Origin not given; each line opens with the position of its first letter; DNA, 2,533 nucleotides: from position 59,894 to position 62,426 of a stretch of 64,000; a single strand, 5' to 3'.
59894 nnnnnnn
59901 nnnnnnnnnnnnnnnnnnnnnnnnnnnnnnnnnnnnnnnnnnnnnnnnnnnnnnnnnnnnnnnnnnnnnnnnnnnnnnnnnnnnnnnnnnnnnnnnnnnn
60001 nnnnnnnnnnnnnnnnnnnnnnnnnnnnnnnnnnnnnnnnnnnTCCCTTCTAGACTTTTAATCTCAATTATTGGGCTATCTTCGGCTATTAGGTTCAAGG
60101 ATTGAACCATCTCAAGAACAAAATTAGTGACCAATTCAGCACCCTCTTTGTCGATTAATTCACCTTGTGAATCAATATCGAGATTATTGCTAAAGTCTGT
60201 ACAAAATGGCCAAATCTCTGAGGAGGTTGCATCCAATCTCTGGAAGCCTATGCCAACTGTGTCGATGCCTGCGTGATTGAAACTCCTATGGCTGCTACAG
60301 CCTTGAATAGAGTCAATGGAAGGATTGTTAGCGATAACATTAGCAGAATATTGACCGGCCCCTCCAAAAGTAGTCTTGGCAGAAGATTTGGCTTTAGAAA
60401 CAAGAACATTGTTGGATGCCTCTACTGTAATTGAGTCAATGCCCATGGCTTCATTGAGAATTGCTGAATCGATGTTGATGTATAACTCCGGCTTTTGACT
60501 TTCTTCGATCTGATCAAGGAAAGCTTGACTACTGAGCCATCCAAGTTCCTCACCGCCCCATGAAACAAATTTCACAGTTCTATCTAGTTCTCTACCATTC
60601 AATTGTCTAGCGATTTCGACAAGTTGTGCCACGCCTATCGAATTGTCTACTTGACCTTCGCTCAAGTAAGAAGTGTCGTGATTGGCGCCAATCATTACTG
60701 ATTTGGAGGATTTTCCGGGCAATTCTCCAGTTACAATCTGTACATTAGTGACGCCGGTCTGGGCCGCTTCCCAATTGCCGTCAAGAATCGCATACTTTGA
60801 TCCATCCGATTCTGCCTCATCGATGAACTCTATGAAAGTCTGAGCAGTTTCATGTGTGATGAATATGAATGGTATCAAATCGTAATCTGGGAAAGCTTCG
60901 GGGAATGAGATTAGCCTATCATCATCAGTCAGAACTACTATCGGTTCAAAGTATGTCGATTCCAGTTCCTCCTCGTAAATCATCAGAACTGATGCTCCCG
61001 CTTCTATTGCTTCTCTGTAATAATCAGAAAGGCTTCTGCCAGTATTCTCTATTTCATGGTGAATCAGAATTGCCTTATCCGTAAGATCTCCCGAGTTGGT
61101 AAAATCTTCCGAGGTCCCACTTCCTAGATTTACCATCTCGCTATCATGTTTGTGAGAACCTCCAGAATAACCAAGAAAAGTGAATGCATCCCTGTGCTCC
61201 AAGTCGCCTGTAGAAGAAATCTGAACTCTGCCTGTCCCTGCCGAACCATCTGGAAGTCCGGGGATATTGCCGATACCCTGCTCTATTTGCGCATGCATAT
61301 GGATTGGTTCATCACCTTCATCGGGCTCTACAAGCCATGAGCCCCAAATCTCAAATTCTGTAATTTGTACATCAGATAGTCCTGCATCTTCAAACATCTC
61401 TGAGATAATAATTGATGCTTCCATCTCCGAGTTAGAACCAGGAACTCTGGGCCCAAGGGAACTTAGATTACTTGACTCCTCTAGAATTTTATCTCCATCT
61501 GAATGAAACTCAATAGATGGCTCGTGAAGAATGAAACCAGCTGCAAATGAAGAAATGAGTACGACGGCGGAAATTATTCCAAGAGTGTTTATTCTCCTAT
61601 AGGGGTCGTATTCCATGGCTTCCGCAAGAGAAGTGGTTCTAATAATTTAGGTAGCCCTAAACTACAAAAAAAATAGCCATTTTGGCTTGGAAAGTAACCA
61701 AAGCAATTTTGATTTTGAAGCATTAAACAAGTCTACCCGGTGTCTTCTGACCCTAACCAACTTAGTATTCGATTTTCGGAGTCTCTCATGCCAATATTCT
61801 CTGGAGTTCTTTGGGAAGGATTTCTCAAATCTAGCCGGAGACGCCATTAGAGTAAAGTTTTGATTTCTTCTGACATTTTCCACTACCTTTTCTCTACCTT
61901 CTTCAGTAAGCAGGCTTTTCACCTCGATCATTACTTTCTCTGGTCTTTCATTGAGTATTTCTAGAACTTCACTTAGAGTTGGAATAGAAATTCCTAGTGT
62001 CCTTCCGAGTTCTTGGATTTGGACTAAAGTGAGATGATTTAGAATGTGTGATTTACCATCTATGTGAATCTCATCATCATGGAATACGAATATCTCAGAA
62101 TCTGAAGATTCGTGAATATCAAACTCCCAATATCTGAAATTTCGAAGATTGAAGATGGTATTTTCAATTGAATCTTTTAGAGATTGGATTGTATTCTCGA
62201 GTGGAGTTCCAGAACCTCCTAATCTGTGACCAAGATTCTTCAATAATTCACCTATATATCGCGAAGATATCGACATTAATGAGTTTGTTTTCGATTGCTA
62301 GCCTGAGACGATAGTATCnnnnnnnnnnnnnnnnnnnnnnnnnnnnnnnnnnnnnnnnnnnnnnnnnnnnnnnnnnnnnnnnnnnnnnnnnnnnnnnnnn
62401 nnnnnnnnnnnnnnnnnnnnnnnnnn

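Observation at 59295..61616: PA-domain M28 peptidase-like ectodomain fused to a ZupT-like ZIP metal transporter, adjacent to the transferrin homologue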

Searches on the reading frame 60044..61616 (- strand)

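Call 5: search_protein_families(library=pfam, proteins=[window:60050-61616:-], max_evalue=10)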
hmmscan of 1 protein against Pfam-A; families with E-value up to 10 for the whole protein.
window:60050-61616:- (522 aa): 4 families
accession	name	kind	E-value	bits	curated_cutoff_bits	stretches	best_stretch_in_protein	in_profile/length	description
PF04389.22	Peptidase_M28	-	2.2e-20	73.6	21.3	1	295-457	2-159/193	Peptidase family M28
PF05343.19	Peptidase_M42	-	1.3e-05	24.8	23.2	1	322-401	132-207/292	M42 glutamyl aminopeptidase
PF01546.33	Peptidase_M20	-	0.00075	19.9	24.6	1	321-390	32-106/206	Peptidase family M20/M25/M40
PF05450.20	Nicastrin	-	0.00078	19.5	25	1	322-412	22-114/218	Nicastrin large lobe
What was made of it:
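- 60747..61331 (-): PA-like (apical) insert, residues 96-290. It is the most conserved part of the ectodomain. No Pfam PA hit (call 5).
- On PA (protease-associated) domain, Pfam PF02225: No PA hit even at E<=10 (call 5).
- On Transferrin receptor / GCPII lineage (M28B): No Pfam hit at E<=10 (call 5).
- Closest known: Transferrin receptor 1 / glutamate carboxypeptidase II. Different: There is no C-terminal helical dimerisation domain (call 5).
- Checked: The PA insert is NOT detected by Pfam, even at E<=10 (call 5).
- Tried and rejected: Pfam scan of the ectodomain at E<=10 for PA or TFR_dimer found nothing (call 5).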

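Call 31: search_protein_representatives(protein=window:60044-61526:-)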
Query: 494 residues. Proteins with E-value up to 0.001 (for the whole library): 1503; up to 1e-10: 59; up to 1e-30: 3. The best 150 are listed.
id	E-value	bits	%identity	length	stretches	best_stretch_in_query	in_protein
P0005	3.8e-120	418.9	49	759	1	6-494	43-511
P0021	1.2e-39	153.4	45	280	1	216-381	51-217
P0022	5.0e-38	148.2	31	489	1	2-424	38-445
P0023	2.4e-30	122.8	37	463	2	108-362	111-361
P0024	4.1e-30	122.1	30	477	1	15-358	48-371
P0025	2.5e-27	112.9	36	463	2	106-354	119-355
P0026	2.1e-23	99.9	35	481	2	102-344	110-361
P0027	7.2e-23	98.2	33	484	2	109-360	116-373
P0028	8.2e-23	98.0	32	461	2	108-372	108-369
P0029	1.6e-22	97.0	31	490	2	108-379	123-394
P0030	5.3e-22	95.3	31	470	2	106-381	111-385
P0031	5.6e-21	91.9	30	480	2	106-373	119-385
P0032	4.2e-19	85.8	33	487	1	3-362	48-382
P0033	6.6e-19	85.1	30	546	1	13-402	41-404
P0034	9.6e-18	81.3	29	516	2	105-397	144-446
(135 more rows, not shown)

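Call 61: find_encoding_contigs(protein=P0023, flank=6000, max_places=3)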
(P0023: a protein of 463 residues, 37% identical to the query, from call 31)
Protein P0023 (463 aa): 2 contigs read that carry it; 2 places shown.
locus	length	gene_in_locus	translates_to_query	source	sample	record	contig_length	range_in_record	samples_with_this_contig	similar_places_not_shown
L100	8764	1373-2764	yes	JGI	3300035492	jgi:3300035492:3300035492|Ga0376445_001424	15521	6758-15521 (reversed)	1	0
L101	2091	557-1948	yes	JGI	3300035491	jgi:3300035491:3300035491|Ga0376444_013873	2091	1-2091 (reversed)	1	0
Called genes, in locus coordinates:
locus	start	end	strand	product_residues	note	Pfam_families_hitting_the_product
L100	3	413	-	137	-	?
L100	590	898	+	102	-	-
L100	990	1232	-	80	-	-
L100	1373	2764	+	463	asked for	PF04389:Peptidase_M28, PF01546:Peptidase_M20 (weak)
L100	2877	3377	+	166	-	PF02926:THUMP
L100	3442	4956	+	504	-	PF00149:Metallophos, PF04042:DNA_pol_E_B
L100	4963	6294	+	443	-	PF13167:GTP-bdg_N, PF16360:GTP-bdg_M, PF01926:MMR_HSR1, PF02421:FeoB_N, PF00009:GTP_EFTU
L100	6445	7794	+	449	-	PF00206:Lyase_1, PF08328:ASL_C (weak), PF10397:ADSL_C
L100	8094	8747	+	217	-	PF01917:Flagellin_arch-type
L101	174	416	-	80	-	-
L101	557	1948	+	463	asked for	PF04389:Peptidase_M28, PF01546:Peptidase_M20 (weak)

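Call 62: find_encoding_contigs(protein=P0022, flank=6000, max_places=2)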
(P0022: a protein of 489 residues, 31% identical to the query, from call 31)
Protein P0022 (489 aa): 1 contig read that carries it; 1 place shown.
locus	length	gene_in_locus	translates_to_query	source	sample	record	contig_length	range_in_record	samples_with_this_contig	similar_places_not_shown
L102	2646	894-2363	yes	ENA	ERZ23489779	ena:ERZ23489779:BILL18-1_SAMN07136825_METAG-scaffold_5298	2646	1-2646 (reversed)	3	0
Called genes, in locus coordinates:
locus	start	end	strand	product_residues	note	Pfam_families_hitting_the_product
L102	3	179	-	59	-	?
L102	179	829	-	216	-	PF01325:Fe_dep_repress, PF09339:HTH_IclR (weak), PF02742:Fe_dep_repr_C, PF04023:FeoA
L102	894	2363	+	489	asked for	PF04389:Peptidase_M28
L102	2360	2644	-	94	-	?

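Call 65: find_encoding_contigs(protein=P0024, flank=6000, max_places=3)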
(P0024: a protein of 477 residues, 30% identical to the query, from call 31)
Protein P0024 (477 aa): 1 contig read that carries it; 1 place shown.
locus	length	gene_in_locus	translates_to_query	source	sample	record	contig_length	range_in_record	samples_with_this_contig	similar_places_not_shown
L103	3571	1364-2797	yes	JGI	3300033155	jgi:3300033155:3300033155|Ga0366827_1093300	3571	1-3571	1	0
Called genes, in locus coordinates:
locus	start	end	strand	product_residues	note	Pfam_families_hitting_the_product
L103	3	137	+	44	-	?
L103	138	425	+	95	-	-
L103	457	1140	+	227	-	PF00708:Acylphosphatase, PF01442:Apolipoprotein (weak)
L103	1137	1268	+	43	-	-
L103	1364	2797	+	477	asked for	PF04389:Peptidase_M28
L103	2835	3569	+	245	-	?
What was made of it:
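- Tried and rejected: Contexts of two standalone ectodomain relatives (P0023, P0024) were uninformative (calls 61, 65).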

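Call 72: search_solved_structures(query=window:60044-61526:-, max_evalue=0.0001, show_alignments=4)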
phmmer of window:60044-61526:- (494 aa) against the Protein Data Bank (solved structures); distinct sequences matched with E-value up to 0.0001: 4.
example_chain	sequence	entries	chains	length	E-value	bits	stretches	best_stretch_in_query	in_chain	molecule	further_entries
9oqa_A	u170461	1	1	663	1.7e-11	47.5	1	258-372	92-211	Autotransporter domain-containing protein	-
6hc6_A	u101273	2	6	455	1.4e-10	44.5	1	275-474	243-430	Aminopeptidase YwaD | Aminopeptidase Y (Arg Lys Leu preference)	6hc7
2ek8_A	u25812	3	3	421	6.6e-09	38.9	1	274-374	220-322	Aminopeptidase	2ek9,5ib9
1cp7_A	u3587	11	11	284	1.4e-05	28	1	256-353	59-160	AMINOPEPTIDASE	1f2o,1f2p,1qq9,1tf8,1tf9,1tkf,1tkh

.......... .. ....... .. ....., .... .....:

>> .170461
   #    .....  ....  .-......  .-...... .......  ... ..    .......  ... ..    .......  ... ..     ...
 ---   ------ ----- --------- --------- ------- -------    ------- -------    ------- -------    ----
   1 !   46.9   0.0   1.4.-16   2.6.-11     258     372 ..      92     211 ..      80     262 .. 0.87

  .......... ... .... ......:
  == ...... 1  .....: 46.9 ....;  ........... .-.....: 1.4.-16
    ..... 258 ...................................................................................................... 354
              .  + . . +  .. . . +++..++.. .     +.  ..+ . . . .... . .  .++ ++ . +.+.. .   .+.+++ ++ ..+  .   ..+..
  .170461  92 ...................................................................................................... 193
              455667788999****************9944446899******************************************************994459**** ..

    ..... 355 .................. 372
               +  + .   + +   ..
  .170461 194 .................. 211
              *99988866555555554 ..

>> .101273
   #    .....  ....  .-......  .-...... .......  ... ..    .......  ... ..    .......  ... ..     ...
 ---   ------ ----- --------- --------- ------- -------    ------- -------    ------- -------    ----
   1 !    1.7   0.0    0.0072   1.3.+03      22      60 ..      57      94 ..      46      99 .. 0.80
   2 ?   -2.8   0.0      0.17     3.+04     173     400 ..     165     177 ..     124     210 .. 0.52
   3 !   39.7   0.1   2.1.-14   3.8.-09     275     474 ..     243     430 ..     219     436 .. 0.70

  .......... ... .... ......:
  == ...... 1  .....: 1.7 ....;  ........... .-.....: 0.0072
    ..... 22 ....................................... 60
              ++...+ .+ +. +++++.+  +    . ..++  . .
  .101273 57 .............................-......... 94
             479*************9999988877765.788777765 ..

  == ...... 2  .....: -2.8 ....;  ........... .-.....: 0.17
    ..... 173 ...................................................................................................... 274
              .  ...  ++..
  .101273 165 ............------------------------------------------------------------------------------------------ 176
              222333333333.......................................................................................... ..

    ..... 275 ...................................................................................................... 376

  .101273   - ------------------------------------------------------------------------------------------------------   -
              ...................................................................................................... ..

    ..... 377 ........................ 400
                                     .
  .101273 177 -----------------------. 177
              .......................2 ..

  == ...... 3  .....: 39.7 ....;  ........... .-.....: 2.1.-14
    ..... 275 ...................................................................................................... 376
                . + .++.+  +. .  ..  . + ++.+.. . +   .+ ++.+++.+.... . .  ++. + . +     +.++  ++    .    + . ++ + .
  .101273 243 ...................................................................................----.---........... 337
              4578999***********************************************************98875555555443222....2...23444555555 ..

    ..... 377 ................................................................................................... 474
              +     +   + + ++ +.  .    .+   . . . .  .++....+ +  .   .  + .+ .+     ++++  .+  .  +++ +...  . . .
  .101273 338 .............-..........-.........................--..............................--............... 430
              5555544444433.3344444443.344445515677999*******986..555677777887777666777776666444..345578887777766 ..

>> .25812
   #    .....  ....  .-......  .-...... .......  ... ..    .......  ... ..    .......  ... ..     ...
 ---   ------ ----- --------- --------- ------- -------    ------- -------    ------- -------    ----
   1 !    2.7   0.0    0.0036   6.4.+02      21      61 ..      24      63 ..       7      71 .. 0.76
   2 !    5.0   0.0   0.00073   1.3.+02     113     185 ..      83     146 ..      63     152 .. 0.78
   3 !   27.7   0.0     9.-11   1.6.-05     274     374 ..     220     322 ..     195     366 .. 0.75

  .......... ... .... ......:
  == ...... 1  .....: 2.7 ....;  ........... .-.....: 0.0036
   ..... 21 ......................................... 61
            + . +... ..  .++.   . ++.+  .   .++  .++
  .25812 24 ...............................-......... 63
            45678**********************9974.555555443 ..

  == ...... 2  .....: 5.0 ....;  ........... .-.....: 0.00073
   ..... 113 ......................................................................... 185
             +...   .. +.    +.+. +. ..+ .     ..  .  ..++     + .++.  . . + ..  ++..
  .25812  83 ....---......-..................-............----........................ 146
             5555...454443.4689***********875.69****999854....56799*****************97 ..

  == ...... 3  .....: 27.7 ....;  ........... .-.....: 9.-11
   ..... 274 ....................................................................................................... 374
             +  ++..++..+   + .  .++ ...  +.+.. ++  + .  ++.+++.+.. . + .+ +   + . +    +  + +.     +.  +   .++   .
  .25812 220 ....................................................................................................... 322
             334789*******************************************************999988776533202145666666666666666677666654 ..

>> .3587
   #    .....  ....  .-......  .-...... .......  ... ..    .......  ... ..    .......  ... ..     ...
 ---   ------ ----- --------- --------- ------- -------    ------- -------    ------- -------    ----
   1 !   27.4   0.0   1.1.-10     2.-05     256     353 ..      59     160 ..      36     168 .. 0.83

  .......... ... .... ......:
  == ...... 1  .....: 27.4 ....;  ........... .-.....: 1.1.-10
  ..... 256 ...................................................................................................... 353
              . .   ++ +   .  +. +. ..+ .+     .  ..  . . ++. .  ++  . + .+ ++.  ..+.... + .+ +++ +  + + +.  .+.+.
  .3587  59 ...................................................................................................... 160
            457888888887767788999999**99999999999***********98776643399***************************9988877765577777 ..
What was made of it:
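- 61332..61520 (-): N-terminal segment of the M28 fold (residues 33-95). Alignment to BSAP and 2ek8 N-terminal segments (call 72).
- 60747..61331 (-): Local alignment to the 2ek8 PA core (call 72).
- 60087..60746 (-): M28 catalytic-type core (residues 291-510), with Asp325, Glu356/357, Asp383 and His443. Ligand mapping on SGAP and BSAP (call 72).
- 60681..60683 (-): Asn312 codon at the position of the first zinc-ligand His (GANHDT; family consensus GAHHDS). SGAP His85 aligns to this Asn (call 72).
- On PA (protease-associated) domain, Pfam PF02225: A local alignment matches the 2ek8 PA core, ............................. (call 72).
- Checked: A local alignment also matches the 2ek8 PA core (call 72). 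M28 ligands were mapped on SGAP and BSAP (call 72).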

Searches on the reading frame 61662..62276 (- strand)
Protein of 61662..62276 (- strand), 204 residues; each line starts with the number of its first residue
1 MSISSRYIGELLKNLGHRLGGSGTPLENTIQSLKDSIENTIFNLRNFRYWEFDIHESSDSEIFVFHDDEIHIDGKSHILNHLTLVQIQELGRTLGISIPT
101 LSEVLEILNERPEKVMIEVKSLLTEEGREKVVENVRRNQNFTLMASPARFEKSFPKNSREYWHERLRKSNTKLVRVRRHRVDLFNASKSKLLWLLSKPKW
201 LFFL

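Call 3: search_protein_families(library=pfam, proteins=[window:61662-62276:-], max_evalue=0.01)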
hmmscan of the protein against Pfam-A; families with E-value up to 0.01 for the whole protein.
window:61662-62276:- (204 aa): 1 family
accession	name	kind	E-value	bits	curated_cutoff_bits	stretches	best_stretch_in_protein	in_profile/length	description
PF03009.23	GDPD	-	3.8e-07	30.9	23.6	1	20-136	3-122/244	Glycerophosphoryl diester phosphodiesterase family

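Call 59: search_protein_families(library=ncbifam, proteins=[window:61662-62276:-], max_evalue=0.001)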
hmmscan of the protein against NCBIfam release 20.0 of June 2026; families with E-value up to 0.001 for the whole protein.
window:61662-62276:- (204 aa): 1 family
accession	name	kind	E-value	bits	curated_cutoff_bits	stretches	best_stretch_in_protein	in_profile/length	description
NF006989.0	PRK09454.1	equivalog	3.2e-05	23.4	264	1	14-121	12-120/251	glycerophosphodiester phosphodiesterase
